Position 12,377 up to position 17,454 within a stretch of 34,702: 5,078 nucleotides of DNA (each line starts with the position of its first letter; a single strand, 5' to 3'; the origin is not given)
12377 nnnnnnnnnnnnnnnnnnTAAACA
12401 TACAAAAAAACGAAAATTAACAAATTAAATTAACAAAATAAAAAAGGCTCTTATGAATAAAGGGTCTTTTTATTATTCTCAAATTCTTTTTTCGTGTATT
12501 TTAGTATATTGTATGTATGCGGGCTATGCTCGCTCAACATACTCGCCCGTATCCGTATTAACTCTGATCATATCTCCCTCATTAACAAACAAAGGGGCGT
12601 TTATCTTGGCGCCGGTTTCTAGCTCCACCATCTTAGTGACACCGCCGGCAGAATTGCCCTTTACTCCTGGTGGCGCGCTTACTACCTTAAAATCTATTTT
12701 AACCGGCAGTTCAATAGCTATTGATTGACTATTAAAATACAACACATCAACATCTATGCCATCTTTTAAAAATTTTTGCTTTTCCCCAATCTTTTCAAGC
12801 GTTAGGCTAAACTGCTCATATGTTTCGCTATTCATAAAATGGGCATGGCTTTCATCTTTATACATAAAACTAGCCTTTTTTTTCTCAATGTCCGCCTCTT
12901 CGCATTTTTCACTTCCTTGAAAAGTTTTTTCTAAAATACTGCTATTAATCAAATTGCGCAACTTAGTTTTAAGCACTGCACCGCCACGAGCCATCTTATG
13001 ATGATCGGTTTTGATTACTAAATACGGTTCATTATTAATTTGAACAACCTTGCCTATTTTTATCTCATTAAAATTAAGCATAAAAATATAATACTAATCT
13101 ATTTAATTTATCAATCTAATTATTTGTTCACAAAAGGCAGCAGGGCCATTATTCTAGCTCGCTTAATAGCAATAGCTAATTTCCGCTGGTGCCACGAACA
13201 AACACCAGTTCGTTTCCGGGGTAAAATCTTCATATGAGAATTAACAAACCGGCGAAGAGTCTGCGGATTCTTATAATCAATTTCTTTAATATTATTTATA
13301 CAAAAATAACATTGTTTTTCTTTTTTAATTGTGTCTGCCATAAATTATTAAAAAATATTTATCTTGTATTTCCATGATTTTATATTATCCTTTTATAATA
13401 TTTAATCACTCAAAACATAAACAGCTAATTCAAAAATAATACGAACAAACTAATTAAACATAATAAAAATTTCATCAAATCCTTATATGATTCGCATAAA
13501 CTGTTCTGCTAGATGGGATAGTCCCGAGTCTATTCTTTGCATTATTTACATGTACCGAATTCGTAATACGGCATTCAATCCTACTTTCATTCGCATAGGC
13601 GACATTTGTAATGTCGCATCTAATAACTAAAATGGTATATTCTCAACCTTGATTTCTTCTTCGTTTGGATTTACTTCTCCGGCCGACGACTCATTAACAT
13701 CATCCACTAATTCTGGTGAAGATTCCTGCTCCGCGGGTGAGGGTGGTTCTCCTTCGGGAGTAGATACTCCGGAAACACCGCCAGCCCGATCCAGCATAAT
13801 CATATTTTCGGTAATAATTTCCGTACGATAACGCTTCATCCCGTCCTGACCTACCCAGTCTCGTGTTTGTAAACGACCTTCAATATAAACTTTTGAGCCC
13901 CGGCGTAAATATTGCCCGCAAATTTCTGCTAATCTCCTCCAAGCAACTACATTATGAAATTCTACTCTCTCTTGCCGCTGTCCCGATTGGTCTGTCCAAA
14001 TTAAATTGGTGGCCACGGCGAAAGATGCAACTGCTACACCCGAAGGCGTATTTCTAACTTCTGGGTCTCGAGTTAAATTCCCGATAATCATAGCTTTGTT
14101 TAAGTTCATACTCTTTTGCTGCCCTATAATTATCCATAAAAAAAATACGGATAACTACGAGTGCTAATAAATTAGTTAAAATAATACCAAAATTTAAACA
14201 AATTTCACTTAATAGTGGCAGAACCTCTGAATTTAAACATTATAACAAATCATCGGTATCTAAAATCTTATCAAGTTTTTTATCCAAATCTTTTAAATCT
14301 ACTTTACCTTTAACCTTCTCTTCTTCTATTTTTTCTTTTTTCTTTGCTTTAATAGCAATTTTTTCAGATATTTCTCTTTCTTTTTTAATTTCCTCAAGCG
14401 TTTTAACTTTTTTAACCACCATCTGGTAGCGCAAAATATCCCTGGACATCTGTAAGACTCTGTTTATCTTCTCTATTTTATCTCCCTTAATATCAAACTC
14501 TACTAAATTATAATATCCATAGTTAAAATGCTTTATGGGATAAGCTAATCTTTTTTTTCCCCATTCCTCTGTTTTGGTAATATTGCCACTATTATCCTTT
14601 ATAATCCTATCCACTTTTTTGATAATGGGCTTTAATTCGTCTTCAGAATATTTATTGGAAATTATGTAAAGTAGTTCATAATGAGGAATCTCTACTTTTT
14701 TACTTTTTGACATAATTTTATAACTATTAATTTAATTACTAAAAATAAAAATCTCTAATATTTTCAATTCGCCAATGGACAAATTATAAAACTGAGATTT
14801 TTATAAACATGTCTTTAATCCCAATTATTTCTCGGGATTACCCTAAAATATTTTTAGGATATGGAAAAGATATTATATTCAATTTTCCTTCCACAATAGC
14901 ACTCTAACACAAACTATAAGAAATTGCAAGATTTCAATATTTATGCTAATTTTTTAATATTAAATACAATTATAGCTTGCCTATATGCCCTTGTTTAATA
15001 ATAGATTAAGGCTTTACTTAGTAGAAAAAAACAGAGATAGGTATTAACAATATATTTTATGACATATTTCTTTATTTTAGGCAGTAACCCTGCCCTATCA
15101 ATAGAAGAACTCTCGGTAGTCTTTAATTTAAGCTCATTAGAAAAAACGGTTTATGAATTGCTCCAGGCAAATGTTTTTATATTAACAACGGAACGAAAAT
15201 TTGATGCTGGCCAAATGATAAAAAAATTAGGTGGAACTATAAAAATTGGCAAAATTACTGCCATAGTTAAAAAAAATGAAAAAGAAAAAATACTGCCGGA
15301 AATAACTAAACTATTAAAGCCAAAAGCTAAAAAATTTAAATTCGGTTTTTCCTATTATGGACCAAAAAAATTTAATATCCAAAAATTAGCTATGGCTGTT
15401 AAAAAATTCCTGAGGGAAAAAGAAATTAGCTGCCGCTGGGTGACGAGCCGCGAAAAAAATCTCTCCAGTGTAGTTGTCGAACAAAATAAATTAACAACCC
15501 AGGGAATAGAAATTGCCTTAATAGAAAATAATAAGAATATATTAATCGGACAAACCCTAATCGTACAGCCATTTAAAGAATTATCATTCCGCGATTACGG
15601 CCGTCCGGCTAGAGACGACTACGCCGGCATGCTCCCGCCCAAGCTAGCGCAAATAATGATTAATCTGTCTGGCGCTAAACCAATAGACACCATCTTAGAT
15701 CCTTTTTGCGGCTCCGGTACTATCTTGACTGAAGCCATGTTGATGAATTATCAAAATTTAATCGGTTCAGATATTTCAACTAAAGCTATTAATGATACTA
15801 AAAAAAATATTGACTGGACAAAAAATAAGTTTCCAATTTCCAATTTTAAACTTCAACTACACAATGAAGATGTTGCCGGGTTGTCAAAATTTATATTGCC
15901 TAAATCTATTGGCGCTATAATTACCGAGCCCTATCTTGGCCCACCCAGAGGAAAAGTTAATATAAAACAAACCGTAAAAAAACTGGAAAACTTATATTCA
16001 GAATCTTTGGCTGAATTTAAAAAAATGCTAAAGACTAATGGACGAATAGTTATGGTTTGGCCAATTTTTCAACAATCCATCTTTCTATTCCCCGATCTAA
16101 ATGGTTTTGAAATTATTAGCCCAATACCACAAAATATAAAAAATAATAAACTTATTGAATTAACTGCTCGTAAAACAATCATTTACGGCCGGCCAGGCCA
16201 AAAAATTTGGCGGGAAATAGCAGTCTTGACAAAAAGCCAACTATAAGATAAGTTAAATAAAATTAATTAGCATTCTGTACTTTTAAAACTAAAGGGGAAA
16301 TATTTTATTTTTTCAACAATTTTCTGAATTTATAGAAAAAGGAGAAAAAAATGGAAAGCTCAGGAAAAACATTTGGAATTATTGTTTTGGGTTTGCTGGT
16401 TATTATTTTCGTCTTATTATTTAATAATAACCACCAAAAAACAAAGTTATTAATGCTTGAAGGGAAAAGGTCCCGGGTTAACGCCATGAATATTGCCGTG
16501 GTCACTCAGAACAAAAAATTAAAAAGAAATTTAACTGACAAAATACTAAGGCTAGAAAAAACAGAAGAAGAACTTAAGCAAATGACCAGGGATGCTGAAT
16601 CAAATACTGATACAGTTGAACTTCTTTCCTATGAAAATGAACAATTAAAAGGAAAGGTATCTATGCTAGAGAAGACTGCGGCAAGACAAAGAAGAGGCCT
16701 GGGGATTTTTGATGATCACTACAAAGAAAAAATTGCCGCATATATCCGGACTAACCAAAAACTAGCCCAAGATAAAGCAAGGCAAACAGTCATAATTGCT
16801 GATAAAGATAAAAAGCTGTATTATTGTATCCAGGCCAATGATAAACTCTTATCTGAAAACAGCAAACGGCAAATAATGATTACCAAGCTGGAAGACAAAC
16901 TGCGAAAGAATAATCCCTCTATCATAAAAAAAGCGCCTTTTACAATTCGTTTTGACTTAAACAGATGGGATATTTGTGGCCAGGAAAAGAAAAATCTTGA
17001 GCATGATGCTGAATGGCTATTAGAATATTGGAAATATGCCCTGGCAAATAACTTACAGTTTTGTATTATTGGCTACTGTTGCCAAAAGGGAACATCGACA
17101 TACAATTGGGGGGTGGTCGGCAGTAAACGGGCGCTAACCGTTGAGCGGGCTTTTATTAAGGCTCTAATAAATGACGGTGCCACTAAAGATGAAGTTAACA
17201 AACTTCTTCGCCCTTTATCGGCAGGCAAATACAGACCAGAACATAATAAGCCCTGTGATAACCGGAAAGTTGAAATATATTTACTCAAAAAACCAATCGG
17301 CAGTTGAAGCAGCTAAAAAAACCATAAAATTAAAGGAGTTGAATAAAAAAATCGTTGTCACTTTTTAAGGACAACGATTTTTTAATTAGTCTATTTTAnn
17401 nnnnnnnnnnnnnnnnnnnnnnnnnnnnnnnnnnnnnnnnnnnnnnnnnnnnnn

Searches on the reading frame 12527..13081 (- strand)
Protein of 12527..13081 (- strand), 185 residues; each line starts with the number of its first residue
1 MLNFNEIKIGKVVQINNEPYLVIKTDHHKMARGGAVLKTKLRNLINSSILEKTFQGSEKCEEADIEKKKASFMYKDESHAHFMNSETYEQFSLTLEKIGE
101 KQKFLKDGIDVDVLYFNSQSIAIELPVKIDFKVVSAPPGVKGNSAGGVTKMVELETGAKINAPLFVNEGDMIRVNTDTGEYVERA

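Call 11: search_protein_families(library=pfam, proteins=[window:12527-13081:-], max_evalue=0.001)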
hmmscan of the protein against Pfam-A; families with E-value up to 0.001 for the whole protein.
window:12527-13081:- (185 aa): 3 families
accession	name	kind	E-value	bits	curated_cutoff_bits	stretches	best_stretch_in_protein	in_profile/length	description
PF09285.17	Elong-fact-P_C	-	3.8e-22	78.2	25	1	130-184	2-56/56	Elongation factor P, C-terminal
PF08207.18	EFP_N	-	7.1e-19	68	23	1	5-59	3-57/58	Elongation factor P (EF-P) KOW-like domain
PF01132.26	EFP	-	3e-18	66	27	1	68-120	1-53/54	Elongation factor P (EF-P) OB domain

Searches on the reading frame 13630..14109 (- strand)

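Call 11: search_protein_families(library=pfam, proteins=[window:13630-14109:-], max_evalue=0.001)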
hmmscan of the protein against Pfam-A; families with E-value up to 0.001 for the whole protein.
window:13630-14109:- (160 aa): 1 family
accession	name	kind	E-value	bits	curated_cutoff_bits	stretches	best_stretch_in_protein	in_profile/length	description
PF00436.31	SSB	-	6.5e-37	126.2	26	1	3-106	1-104/104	Single-strand binding protein family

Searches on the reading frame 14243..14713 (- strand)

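Call 11: search_protein_families(library=pfam, proteins=[window:14243-14713:-], max_evalue=0.001)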
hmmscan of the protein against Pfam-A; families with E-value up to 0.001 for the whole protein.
window:14243-14713:- (157 aa): 1 family
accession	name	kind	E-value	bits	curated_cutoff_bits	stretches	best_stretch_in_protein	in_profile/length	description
PF01250.22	Ribosomal_S6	-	2.3e-26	92.2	27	1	11-99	1-89/90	Ribosomal protein S6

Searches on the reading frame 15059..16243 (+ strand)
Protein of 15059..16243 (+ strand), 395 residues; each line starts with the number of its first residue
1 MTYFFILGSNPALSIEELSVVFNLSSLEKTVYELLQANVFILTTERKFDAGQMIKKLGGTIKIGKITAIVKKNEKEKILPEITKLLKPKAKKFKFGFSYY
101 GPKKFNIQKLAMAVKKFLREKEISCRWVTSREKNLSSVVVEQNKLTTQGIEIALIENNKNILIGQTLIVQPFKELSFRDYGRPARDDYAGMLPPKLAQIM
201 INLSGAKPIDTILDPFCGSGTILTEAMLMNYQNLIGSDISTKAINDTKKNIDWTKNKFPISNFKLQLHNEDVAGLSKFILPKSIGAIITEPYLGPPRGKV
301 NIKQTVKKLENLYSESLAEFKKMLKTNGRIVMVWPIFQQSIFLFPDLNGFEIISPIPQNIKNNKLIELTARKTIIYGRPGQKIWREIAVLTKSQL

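Call 11: search_protein_families(library=pfam, proteins=[window:15059-16243:+], max_evalue=0.001)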
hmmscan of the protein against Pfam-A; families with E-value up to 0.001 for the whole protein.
window:15059-16243:+ (395 aa): 4 families
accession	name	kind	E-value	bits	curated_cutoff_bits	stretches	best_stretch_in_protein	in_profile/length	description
PF01170.24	UPF0020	-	1.1e-18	68.1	22.3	1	187-334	7-166/197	RMKL-like, methyltransferase domain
PF01555.25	N6_N4_Mtase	-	3.7e-11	43.8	26.7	1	139-248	144-220/221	DNA methylase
PF13847.12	Methyltransf_31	-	3e-06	27.4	27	1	211-332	6-109/145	Methyltransferase domain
PF03602.21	Cons_hypoth95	-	0.00023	21.3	24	1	211-311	44-138/182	Conserved hypothetical protein 95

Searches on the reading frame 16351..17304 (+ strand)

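Call 11: search_protein_families(library=pfam, proteins=[window:16351-17304:+], max_evalue=0.001)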
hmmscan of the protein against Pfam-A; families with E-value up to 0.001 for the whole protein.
window:16351-17304:+ (318 aa): 1 family
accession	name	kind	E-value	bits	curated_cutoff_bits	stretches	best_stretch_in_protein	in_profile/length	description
PF00691.25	OmpA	-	0.0003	21.5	27.2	0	221-271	14-67/98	OmpA family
